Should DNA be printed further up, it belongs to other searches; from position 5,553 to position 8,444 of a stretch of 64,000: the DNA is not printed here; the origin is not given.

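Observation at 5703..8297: An 864-aa N,N-dimethylformamidase-large-subunit-like protein without a small subunit, inside the low-GC insert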

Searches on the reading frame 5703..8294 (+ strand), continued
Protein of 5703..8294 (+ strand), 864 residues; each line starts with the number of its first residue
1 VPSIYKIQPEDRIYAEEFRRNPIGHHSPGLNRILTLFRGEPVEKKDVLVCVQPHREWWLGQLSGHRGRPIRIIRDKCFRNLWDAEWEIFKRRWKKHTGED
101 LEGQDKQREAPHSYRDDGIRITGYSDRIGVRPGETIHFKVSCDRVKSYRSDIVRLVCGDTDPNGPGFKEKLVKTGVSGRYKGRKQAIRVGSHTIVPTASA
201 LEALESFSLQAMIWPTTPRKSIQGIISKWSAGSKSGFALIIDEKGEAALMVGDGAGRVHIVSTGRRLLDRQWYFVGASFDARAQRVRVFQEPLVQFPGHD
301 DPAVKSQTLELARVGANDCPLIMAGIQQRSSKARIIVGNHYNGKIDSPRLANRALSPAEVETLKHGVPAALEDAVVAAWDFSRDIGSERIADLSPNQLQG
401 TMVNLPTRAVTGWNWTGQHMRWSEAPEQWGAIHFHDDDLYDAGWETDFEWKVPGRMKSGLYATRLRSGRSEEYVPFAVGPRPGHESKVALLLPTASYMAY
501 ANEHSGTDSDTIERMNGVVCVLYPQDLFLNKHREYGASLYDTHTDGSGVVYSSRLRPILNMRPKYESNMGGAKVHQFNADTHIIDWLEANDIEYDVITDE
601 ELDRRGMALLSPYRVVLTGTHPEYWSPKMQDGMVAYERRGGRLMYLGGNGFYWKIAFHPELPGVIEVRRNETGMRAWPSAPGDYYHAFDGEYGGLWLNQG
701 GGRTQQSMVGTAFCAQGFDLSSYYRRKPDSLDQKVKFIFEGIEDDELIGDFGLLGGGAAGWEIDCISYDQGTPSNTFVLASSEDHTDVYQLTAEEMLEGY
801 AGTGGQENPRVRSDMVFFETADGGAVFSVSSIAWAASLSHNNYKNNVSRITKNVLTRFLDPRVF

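Call 69: fold_search(model_id=the predicted structure, library=pdb)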
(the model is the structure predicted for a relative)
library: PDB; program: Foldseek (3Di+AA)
matches with E <= 10: 1006; with E <= 0.001: 69
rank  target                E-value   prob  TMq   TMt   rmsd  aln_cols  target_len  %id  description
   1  6lvb_A                7.9e-93  1.00  0.83  0.94   2.1       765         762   39  Structure of Dimethylformamidase, tetramer (released 2020-06-03)
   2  6lve_A                9.4e-90  1.00  0.82  0.94   2.2       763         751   38  Structure of Dimethylformamidase, tetramer, E521A mutant (released 2020-06-03)
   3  6lvd_A                1.3e-89  1.00  0.80  0.93   2.7       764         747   38  Structure of Dimethylformamidase, tetramer, Y440A mutant (released 2020-06-03)
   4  8i5a_B                1.3e-83  1.00  0.76  0.90   3.9       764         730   37  N-acetyl-(R)-beta-phenylalanine acylase, 2.75 angstrom resolution (released 2023-03-15)
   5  8huy_B                1.5e-83  1.00  0.76  0.90   3.9       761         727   37  N-acetyl-(R)-beta-phenylalanine acylase (released 2023-03-15)
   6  8huy_A                1.2e-82  1.00  0.77  0.90   3.9       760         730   37  N-acetyl-(R)-beta-phenylalanine acylase (released 2023-03-15)
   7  8i5a_A                4.7e-82  1.00  0.77  0.90   3.9       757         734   38  N-acetyl-(R)-beta-phenylalanine acylase, 2.75 angstrom resolution (released 2023-03-15)
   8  8i59_B                4.5e-81  1.00  0.76  0.91   3.7       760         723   37  N-acetyl-(R)-beta-phenylalanine acylase, selenomethionyl derivative (released 2023-03-15)
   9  8i59_A                6.7e-81  1.00  0.77  0.91   3.6       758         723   38  N-acetyl-(R)-beta-phenylalanine acylase, selenomethionyl derivative (released 2023-03-15)
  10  4dqa                  1.6e-09  1.00  0.18  0.42  20.4       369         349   10  Crystal structure of a putative carbohydrate binding protein (BACOVA_03559) from Bacteroides ovatus ATCC 8483 at 1.50 A  (released 2012-03-21)
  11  3flp_A                4.4e-08  1.00  0.15  0.53  14.6       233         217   12  Crystal structure of native heptameric SAP-like pentraxin from Limulus polyphemus (released 2009-01-20)
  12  8a7d_C                5.3e-07  1.00  0.15  0.14   7.7       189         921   16  Partial dimer complex of PAPP-A and its inhibitor STC2 (released 2022-11-02)
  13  7ufg_B                6.3e-07  1.00  0.16  0.12  10.9       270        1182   14  Cryo-EM structure of PAPP-A in complex with IGFBP5 (released 2022-09-28)
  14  4pbo                  7.9e-07  1.00  0.17  0.62   4.9       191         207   10  Crystal structure of zebrafish short-chain pentraxin protein without calcium ions (released 2015-03-25)
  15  6pnq_A                7.9e-07  1.00  0.15  0.53   7.2       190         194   13  Crystal structure of the SS2A splice insert-containing neurexin-1 LNS2 domain in complex with neurexophilin-1 (released 2019-10-09)
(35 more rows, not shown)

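Call 81: get_annotated_region(hit=H33, flank=6000)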
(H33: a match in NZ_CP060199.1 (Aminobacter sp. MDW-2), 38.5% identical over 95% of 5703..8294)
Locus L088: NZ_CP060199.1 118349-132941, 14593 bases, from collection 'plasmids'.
description: Aminobacter sp. MDW-2 plasmid pMDW2, complete sequence
organism: Aminobacter sp. MDW-2 (NCBI taxid 2666139)
taxonomy: Bacteria; Pseudomonadota; Alphaproteobacteria; Hyphomicrobiales; Phyllobacteriaceae; Aminobacter; Aminobacter sp. MDW-2
host: -; source: cell culture,soil; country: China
typing (MOB-suite, as given by PLSDB): conjugative; relaxase MOBP; mating-pair formation MPF_T
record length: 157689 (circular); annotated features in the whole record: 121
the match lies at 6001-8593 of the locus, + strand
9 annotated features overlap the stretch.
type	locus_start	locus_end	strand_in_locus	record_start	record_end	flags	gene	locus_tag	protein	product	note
CDS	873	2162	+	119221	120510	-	-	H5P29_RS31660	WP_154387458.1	ABC transporter substrate-binding protein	-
CDS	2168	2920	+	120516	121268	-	-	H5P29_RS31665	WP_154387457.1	ATP-binding cassette domain-containing protein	-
CDS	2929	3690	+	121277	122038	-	-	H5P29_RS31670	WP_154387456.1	ATP-binding cassette domain-containing protein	-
CDS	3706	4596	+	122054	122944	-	-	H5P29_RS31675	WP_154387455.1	branched-chain amino acid ABC transporter permease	GO:0015803 - branched-chain amino acid transport [Evidence IEA]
CDS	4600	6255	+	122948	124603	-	-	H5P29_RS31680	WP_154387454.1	branched-chain amino acid ABC transporter permease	GO:0015803 - branched-chain amino acid transport [Evidence IEA]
CDS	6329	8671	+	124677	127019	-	-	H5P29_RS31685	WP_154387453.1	N,N-dimethylformamidase beta subunit family domain-containing protein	-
CDS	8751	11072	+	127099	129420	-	-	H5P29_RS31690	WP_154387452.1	N,N-dimethylformamidase beta subunit family domain-containing protein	-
CDS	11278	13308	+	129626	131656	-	-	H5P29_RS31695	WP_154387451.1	propionyl-CoA synthetase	-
CDS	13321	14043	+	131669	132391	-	-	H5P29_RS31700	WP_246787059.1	haloacid dehalogenase type II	GO:0006805 - xenobiotic metabolic process [Evidence IEA]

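Call 96: search_protein_families(library=pfam, proteins=[L087:3597-5252:+, L003:8959-11133:+, L003:4536-5549:+], max_evalue=0.00001)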
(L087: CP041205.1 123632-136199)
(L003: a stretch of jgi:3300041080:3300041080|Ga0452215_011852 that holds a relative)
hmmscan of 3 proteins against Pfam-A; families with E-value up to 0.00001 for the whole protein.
L087:3597-5252:+ (552 aa): 1 family
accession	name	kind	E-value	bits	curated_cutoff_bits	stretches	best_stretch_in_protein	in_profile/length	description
PF02653.21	BPD_transp_2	-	7.2e-24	84.8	26.8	1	133-396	5-269/269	Branched-chain amino acid transport system / permease component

L003:8959-11133:+ (725 aa): 5 families
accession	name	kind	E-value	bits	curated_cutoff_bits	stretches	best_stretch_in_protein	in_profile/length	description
PF00724.26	Oxidored_FMN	-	2e-77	261.2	27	1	10-343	2-341/342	NADH:flavin oxidoreductase / NADH oxidase family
PF22620.2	OYE-like_second_a-b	-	1.9e-24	86.6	25.5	1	513-644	1-128/128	OYE-like second alpha/beta domain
PF07992.20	Pyr_redox_2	-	4.7e-18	66.1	26.1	1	393-678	2-277/291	Pyridine nucleotide-disulphide oxidoreductase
PF00070.33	Pyr_redox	-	3.6e-08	34.2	22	0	393-427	1-35/82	Pyridine nucleotide-disulphide oxidoreductase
PF13450.12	NAD_binding_8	-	5.6e-08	33.4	21.9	1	396-433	1-38/68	NAD(P)-binding Rossmann-like domain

L003:4536-5549:+ (338 aa): 2 families
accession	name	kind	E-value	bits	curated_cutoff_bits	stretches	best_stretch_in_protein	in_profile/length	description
PF14226.12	DIOX_N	-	1.3e-31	110.1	27.3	1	25-151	1-117/117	non-haem dioxygenase in morphine synthesis N-terminal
PF03171.26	2OG-FeII_Oxy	-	1.4e-29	102.8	23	1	198-296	4-100/101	2OG-Fe(II) oxygenase superfamily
